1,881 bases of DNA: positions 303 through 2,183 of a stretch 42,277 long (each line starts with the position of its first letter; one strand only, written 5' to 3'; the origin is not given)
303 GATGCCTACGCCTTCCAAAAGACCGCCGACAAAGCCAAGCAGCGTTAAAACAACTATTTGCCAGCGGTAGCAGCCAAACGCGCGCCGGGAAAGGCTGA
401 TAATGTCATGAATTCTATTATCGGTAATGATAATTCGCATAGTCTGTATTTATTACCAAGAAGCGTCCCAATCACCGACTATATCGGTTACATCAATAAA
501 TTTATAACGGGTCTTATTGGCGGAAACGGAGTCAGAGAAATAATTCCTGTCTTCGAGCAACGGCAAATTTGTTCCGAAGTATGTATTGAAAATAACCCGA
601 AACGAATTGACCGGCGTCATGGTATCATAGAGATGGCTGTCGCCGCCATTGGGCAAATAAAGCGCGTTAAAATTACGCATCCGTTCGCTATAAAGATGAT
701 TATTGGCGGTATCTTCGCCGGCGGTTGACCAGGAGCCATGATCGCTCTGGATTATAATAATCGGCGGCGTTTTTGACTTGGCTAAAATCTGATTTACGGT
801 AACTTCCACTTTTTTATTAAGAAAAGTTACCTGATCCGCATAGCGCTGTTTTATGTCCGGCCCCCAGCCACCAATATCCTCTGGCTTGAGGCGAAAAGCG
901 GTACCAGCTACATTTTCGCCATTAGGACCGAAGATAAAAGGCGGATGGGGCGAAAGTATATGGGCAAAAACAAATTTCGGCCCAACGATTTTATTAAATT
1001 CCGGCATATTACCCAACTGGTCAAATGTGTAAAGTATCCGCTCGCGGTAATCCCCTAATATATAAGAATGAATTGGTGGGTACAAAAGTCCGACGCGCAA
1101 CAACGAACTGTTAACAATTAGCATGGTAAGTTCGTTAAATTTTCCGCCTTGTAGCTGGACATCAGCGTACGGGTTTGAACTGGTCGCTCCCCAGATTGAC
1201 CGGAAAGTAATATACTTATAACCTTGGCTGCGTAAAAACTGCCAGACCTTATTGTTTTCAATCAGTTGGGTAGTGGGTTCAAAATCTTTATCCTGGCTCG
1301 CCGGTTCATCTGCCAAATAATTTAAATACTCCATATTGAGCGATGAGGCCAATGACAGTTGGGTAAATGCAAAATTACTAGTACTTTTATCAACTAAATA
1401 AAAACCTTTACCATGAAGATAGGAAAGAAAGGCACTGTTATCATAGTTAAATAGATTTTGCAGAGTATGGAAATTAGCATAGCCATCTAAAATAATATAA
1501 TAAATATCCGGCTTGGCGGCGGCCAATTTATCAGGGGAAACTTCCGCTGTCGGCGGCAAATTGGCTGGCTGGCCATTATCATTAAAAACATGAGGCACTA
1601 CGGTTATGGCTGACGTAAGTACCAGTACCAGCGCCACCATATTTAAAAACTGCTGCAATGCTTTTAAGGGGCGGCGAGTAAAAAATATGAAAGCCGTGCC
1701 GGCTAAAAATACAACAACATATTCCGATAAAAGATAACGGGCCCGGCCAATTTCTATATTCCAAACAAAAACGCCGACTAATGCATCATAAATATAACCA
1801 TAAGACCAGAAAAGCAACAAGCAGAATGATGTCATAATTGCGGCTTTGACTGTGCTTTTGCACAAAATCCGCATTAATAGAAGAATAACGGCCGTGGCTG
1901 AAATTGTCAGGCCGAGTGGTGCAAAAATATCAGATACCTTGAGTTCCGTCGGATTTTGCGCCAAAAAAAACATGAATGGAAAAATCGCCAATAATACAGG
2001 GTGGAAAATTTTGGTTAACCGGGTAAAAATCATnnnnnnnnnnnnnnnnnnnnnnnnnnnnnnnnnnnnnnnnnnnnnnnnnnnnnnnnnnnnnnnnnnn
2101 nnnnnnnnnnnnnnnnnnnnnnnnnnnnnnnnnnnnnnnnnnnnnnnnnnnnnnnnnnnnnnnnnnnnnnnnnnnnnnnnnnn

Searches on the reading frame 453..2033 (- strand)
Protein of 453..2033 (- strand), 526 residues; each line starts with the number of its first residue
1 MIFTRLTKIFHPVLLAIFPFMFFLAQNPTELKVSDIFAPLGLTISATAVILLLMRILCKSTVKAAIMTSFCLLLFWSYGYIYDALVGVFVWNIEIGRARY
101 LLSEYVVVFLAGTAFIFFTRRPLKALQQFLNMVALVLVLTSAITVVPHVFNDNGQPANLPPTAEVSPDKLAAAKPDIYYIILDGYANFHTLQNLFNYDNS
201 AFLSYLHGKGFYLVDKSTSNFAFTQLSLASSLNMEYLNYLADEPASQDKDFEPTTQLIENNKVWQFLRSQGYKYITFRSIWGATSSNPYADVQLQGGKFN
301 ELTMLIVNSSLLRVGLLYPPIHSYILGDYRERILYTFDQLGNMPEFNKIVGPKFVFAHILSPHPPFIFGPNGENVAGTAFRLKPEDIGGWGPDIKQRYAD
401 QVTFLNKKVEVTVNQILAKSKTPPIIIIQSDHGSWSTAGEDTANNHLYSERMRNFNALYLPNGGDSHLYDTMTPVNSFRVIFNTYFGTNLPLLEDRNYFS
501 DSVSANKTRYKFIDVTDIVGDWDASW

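Call 6: search_protein_families(library=pfam, proteins=[window:453-2033:-], max_evalue=0.001)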
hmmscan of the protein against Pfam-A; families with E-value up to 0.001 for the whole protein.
window:453-2033:- (526 aa): 0 families

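Call 7: search_protein_families(library=ncbifam, proteins=[window:453-2033:-], max_evalue=0.001)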
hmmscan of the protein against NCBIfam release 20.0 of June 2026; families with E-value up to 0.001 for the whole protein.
window:453-2033:- (526 aa): 0 families

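Call 38: search_protein_families(library=pfam, proteins=[window:453-2033:-], max_evalue=1)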
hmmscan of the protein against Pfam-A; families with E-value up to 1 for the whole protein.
window:453-2033:- (526 aa): 0 families

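Call 65: search_solved_structures(query=window:453-2033:-, max_evalue=1)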
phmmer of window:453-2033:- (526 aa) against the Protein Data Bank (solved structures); distinct sequences matched with E-value up to 1: 0.
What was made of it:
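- Closest known: EptA/MCR-1/EptC phosphoethanolamine transferases and LtaS. Different: There is no significant sequence match to any solved structure (call 65) and TM-scores are only 0.35-0.41.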

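Call 66: search_protein_families(library=ncbifam, proteins=[window:453-2033:-], max_evalue=0.1)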
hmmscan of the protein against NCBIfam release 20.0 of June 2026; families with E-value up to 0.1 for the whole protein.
window:453-2033:- (526 aa): 0 families
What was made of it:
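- Tried and rejected: PDB, Pfam and NCBIfam sequence searches on ORFs 453-2033, 2030-3415 and 10614-11792 gave nothing significant (calls 38, 65, 66).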

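Call 67: find_homologous_proteins(query=window:453-2033:-, max_evalue=0.00001)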
Query window:453-2033:- (526 aa): 5127 proteins with E <= 0.00001 among 8000 candidates; the best 120 are listed.
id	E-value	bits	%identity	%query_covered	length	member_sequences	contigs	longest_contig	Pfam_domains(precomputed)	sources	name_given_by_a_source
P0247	5.9e-260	882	73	99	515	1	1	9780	-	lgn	-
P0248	1.9e-235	801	67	100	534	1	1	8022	-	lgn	-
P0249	3.2e-232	790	100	67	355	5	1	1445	-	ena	-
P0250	9.2e-208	710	60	99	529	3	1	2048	PF00884.29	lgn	-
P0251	4.4e-207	707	61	99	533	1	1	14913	PF00884.29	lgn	-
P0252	5.5e-207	707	60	99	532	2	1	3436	PF00884.29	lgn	-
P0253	3.0e-187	642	56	100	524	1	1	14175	PF00884.29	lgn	-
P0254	3.4e-187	642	54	99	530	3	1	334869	PF00884.29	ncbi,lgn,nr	ncbi:MAG: hypothetical protein HYT31_00830 [Parcubacteria group bacterium]|nr:hypothetical protein [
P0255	8.7e-185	634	57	99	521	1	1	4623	-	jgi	jgi:hypothetical protein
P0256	1.6e-174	600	53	98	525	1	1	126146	PF00884.29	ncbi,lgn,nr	ncbi:MAG: sulfatase-like hydrolase/transferase [bacterium]|nr:sulfatase-like hydrolase/transferase [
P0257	3.6e-163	562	51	98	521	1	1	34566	PF00884.29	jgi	jgi:hypothetical protein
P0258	4.6e-137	476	45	97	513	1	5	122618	PF00884.29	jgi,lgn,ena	jgi:hypothetical protein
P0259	7.5e-117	410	41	97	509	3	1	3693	-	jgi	-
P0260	2.4e-116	408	43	97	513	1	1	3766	-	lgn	-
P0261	5.9e-116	407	43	97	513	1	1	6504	-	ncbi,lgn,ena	-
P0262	2.4e-115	405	42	97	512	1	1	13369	PF00884.29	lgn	-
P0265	4.4e-114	400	42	98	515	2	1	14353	PF00884.29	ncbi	-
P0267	9.8e-114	399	43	97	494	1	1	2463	PF00884.29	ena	-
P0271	1.1e-112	396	42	98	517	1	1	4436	PF00884.29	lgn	-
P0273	2.6e-112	395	42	98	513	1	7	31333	PF00884.29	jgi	jgi:hypothetical protein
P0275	2.1e-111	392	42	98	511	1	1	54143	PF00884.29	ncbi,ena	-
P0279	2.1e-110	388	41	97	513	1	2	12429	PF00884.29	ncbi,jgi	-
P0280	2.4e-110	388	42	97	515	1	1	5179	PF00884.29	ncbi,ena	-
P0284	8.9e-110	386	42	97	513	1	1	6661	PF00884.29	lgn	-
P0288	1.1e-108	383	40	98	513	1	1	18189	PF00884.29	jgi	-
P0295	7.1e-108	380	39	98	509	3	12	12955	PF00884.29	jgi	-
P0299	2.8e-107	378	42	97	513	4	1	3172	PF00884.29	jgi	-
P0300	3.0e-107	378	42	98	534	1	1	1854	PF00884.29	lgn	-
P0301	4.1e-107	377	40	97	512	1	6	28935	PF00884.29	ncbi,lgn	-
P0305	1.0e-106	376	41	98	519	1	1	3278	PF00884.29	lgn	-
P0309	1.9e-106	375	41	99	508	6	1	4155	PF00884.29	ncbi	-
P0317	6.1e-106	374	39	97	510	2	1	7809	PF00884.29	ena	-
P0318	7.5e-106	373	41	97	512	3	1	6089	PF00884.29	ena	-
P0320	1.2e-105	373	40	96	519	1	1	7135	PF00884.29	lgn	-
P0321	1.4e-105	372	37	99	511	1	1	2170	PF00884.29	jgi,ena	-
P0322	1.4e-105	372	41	97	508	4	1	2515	PF00884.29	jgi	-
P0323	2.2e-105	372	41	97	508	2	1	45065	PF00884.29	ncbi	-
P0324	2.3e-105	372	39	94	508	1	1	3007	PF00884.29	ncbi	-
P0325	2.9e-105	371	40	99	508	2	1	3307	PF00884.29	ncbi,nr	ncbi:MAG TPA: sulfatase-like hydrolase/transferase [Anaerolineae bacterium]|nr:sulfatase-like hydrol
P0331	8.0e-105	370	40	93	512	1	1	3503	PF00884.29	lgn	-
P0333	2.5e-104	368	40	97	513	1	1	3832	PF00884.29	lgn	-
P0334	2.8e-104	368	40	97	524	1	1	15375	PF00884.29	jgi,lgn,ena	-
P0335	3.8e-104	368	41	98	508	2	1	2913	PF00884.29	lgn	-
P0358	4.0e-103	364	38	97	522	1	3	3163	PF00884.29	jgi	-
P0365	1.5e-102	362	38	97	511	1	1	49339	PF00884.29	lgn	-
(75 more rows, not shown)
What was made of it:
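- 453..2033 (-): 526-aa membrane protein with 5 N-terminal TM helices and an extracytoplasmic alkaline-phosphatase-superfamily domain. This is the EptA/MCR-1/LtaS-type architecture. It is the inferred phospho-alcohol transferase acting outside the membrane. Homologues carry PF00884 and are named 'sulfatase-like hydrolase/transferase' (call 67).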

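Call 79: predict_structure(alignment_id=A2)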
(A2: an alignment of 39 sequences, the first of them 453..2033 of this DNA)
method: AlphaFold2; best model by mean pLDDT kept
length: 526 residues; sequences in the alignment: 39
mean_pLDDT: 86.7   pTM: 0.84
mean pLDDT of the five models: 86.7, 86.4, 84.4, 82.3, 81.0
residues with pLDDT >= 90: 309; 70-90: 156; 50-70: 41; < 50: 20
segments of 3 or more residues with pLDDT < 50: 153-171
pLDDT, mean of each block of 10 residues (from residue 1): 86 97 87 90 97 97 97 95 89 88 95 96 95 96 83 44 38 83 95 96 97 95 92 94 63 85 93 85 71 81 90 85 76 91 77 91 89 77 60 93 98 96 95 89 89 96 82 94 93 93 66 92 80
secondary structure, 60 per line:
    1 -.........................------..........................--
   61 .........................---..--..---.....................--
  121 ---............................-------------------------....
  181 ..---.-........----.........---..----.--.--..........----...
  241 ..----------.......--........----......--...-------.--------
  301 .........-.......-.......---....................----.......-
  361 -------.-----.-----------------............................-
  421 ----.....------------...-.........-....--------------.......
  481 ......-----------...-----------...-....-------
elements in order: H2-26 H33-58 H61-85 H98-118 H124-151 E177-182 H188-195 H200-208 H224-233 H238-242 H253-259 H262-269 E274-279 H301-309 H311-317 H319-325 H329-348 E353-359 H392-419 E425-429 H446-452 E456-459 H474-486 E498-500 E512-514 H516-519
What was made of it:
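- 453..2033 (-): AF2 pLDDT is 86.7 (call 79).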

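Call 81: fold_search(model_id=the predicted structure, library=pdb)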
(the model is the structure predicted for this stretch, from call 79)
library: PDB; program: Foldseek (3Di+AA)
matches with E <= 10: 460; with E <= 0.001: 186
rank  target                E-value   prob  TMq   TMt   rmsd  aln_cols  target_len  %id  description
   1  6a82_A                4.4e-08  1.00  0.39  0.55   8.5       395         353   13  Crystal structure of the C-terminal periplasmic domain of EcEptC from Escherichia coli (released 2018-12-26)
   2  6a82_B                9.3e-08  1.00  0.41  0.57   7.5       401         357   12  Crystal structure of the C-terminal periplasmic domain of EcEptC from Escherichia coli (released 2018-12-26)
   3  9nww_B                1.8e-07  1.00  0.36  0.35  20.0       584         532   11  Single-particle cryo-EM structure of the first variant of mobilized colistin resistance (MCR-1) in its ligand-bound st (released 2025-12-17)
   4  6j66_A                3.0e-07  1.00  0.39  0.42   8.0       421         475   13  Chondroitin sulfate/dermatan sulfate endolytic 4-O-sulfatase (released 2019-07-10)
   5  5fgn                  3.5e-07  1.00  0.35  0.35  20.3       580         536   11  Integral membrane protein lipooligosaccharide phosphoethanolamine transferase A (EptA) from Neisseria meningitidis (released 2017-02-15)
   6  6j66_B                5.5e-07  1.00  0.38  0.41   9.4       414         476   13  Chondroitin sulfate/dermatan sulfate endolytic 4-O-sulfatase (released 2019-07-10)
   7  6psm_A                7.1e-07  1.00  0.39  0.45   7.2       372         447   14  Crystal structure of PsS1_19B C77S in complex with kappa-neocarrabiose (released 2019-09-25)
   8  6psm_F                1.0e-06  1.00  0.40  0.47   6.5       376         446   14  Crystal structure of PsS1_19B C77S in complex with kappa-neocarrabiose (released 2019-09-25)
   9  6ioz_A                1.1e-06  1.00  0.36  0.38   9.2       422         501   14  Structural insights of idursulfase beta (released 2018-11-28)
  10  6psm_C                1.4e-06  1.00  0.40  0.45   7.3       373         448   14  Crystal structure of PsS1_19B C77S in complex with kappa-neocarrabiose (released 2019-09-25)
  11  6hhm                  1.6e-06  1.00  0.41  0.46   8.4       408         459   12  Crystal structure of the family S1_7 ulvan-specific sulfatase FA22070 from Formosa agariphila (released 2019-06-26)
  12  6prm_A                1.7e-06  1.00  0.38  0.44   7.4       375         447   15  Crystal structure of apo PsS1_19B (released 2019-09-25)
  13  6psm_D                2.2e-06  1.00  0.38  0.45   7.3       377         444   14  Crystal structure of PsS1_19B C77S in complex with kappa-neocarrabiose (released 2019-09-25)
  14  6prm_D                2.7e-06  1.00  0.38  0.44   7.3       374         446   15  Crystal structure of apo PsS1_19B (released 2019-09-25)
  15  5g2t_A                3.1e-06  1.00  0.38  0.42  10.6       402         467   12  BT1596 in complex with its substrate 4,5 unsaturated uronic acid alpha 1,4 D-Glucosamine-2-N, 6-O-disulfate (released 2017-05-24)
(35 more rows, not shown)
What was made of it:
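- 453..2033 (-): Foldseek top hits are EptC, MCR-1 and EptA (call 81).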
